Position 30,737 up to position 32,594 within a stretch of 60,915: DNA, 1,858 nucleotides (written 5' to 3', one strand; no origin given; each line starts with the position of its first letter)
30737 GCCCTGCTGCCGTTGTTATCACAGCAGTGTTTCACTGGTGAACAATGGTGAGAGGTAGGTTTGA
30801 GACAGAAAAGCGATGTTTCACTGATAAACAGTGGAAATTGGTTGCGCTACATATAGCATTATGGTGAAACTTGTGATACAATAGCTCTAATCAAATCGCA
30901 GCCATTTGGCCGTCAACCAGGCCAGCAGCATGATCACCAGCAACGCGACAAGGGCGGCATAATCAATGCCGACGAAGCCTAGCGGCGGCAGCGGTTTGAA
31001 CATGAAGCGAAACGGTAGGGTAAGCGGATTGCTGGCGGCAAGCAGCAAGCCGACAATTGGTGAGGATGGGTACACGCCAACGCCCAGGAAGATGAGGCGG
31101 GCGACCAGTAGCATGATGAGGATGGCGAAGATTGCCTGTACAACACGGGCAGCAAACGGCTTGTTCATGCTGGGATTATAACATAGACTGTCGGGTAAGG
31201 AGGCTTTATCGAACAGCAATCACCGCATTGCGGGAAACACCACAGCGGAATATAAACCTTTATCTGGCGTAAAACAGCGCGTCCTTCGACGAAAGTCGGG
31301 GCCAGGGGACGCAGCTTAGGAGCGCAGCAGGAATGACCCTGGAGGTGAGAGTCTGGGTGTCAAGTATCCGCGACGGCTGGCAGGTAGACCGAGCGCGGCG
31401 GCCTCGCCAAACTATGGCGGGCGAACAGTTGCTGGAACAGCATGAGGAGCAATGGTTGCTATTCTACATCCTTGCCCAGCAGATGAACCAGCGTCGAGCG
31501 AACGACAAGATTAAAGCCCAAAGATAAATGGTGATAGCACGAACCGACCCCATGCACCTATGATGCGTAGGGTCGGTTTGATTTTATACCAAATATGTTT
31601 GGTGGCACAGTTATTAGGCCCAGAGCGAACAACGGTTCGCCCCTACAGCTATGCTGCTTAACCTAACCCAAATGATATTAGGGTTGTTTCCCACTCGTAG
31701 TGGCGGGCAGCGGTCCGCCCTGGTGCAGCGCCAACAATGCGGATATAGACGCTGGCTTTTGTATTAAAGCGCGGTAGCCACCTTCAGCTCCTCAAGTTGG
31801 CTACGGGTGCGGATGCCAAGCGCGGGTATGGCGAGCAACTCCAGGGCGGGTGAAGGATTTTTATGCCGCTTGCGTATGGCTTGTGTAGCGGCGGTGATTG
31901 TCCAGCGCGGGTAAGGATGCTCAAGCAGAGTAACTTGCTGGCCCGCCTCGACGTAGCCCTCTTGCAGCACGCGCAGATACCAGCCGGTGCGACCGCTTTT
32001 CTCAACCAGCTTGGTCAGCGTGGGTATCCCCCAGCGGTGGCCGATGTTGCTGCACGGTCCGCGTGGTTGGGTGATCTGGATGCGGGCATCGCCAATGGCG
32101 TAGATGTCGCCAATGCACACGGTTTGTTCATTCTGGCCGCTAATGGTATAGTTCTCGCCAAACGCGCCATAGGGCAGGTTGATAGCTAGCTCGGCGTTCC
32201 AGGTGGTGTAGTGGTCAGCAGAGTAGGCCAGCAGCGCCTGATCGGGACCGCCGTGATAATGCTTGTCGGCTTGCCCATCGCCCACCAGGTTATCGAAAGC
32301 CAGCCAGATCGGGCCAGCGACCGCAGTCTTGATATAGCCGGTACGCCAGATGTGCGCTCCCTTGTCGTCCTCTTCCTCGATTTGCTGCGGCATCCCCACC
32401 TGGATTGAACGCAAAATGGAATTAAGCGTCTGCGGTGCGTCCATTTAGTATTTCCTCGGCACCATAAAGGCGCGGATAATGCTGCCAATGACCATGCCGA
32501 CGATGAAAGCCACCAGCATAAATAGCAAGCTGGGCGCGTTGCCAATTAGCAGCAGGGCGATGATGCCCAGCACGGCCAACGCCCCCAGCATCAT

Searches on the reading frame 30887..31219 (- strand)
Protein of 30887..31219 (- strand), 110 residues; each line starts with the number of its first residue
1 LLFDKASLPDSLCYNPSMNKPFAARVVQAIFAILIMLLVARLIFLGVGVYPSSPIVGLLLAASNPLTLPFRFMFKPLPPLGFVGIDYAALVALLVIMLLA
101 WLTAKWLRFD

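Call 7: search_protein_families(library=pfam, proteins=[window:30887-31219:-], max_evalue=0.01)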
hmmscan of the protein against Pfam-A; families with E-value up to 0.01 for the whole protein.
window:30887-31219:- (110 aa): 1 family
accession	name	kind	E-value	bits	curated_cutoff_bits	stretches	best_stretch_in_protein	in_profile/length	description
PF02325.22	YGGT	-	9.2e-06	26.4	27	1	30-101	3-68/70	YGGT family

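Call 8: search_protein_families(library=ncbifam, proteins=[window:30887-31219:-], max_evalue=0.01)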
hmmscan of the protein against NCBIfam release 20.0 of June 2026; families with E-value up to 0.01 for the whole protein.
window:30887-31219:- (110 aa): 0 families

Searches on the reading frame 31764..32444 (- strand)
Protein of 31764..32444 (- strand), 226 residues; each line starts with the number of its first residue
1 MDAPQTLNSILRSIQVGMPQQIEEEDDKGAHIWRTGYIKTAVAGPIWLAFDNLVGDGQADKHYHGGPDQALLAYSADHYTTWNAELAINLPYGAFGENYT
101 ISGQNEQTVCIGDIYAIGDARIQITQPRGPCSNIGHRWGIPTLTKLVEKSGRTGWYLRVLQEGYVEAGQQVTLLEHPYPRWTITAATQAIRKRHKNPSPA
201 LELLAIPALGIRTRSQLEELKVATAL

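Call 7: search_protein_families(library=pfam, proteins=[window:31764-32444:-], max_evalue=0.01)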
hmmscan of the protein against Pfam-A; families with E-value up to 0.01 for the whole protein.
window:31764-32444:- (226 aa): 1 family
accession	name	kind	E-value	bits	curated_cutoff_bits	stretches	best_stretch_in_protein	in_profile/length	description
PF03473.23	MOSC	-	2.9e-37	127.8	22.7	1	60-172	1-120/120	MOSC domain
